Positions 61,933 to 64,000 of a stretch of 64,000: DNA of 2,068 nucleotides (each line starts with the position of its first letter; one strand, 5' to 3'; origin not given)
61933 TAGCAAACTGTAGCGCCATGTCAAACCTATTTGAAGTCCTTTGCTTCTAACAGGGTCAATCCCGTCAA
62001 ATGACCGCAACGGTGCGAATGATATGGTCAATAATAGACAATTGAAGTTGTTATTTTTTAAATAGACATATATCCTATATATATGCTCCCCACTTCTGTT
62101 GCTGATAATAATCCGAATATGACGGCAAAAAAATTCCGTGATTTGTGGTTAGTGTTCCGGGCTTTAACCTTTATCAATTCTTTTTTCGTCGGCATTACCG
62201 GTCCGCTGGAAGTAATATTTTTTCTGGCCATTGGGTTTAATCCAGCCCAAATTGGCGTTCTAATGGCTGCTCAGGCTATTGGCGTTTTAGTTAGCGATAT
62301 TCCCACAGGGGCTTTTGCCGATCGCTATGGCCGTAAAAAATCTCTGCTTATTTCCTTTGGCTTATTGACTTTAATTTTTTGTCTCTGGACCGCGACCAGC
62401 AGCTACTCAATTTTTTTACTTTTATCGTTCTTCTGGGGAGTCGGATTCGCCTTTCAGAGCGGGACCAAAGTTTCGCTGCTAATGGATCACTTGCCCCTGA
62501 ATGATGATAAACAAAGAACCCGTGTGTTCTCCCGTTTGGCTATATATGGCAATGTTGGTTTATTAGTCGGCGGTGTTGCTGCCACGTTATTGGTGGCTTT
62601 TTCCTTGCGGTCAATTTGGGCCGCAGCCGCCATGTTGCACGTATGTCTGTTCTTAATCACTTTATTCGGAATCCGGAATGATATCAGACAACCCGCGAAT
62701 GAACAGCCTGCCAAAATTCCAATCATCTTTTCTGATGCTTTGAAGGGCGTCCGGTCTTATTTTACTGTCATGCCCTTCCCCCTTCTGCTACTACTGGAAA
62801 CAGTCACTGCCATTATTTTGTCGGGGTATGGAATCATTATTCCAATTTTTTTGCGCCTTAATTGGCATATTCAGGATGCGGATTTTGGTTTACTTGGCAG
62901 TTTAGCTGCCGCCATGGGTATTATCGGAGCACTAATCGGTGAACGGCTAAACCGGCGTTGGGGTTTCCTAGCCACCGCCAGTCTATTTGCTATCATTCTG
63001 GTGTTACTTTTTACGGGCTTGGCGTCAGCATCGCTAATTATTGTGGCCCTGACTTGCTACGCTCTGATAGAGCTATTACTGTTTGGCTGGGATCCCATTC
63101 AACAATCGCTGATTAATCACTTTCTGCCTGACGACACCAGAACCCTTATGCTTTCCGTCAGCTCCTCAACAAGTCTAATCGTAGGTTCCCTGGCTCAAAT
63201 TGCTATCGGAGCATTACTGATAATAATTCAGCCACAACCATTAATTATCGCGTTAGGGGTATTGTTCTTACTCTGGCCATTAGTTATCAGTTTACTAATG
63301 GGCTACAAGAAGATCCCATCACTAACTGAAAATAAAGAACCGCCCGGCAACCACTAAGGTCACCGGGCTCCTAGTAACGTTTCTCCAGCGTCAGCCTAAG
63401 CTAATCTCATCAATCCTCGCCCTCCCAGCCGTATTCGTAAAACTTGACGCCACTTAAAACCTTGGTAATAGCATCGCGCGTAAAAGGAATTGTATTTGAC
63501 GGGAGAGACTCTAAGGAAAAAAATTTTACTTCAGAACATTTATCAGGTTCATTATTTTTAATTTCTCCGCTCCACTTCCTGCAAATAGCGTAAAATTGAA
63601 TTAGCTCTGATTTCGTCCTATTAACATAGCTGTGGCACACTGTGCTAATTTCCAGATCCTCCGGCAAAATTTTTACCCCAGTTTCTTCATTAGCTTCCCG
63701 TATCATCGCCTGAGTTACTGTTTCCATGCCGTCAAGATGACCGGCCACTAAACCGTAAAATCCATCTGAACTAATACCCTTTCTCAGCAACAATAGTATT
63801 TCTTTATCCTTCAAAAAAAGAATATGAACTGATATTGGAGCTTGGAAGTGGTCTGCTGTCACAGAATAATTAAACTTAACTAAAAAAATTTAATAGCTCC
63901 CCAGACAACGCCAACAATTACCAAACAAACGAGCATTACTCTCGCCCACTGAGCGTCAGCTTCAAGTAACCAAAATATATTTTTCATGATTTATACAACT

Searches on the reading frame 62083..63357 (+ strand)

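Call 11: search_protein_families(library=pfam, proteins=[window:62083-63357:+], max_evalue=0.001)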
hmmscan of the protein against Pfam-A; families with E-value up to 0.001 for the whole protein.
window:62083-63357:+ (424 aa): 2 families
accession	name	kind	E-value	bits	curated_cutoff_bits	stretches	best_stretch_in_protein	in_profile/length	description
PF07690.21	MFS_1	-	5.4e-35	121.4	33.4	2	28-371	4-346/347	Major Facilitator Superfamily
PF12832.13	MFS_1_like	-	3.7e-05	23.4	25.2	1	36-363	15-345/373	MFS_1 like family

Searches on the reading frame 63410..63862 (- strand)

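Call 11: search_protein_families(library=pfam, proteins=[window:63410-63862:-], max_evalue=0.001)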
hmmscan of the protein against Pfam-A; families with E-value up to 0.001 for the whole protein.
window:63410-63862:- (150 aa): 1 family
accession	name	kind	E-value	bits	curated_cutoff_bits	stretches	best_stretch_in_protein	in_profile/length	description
PF00293.34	NUDIX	-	7.9e-16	58.7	21.1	1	11-125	5-124/134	NUDIX domain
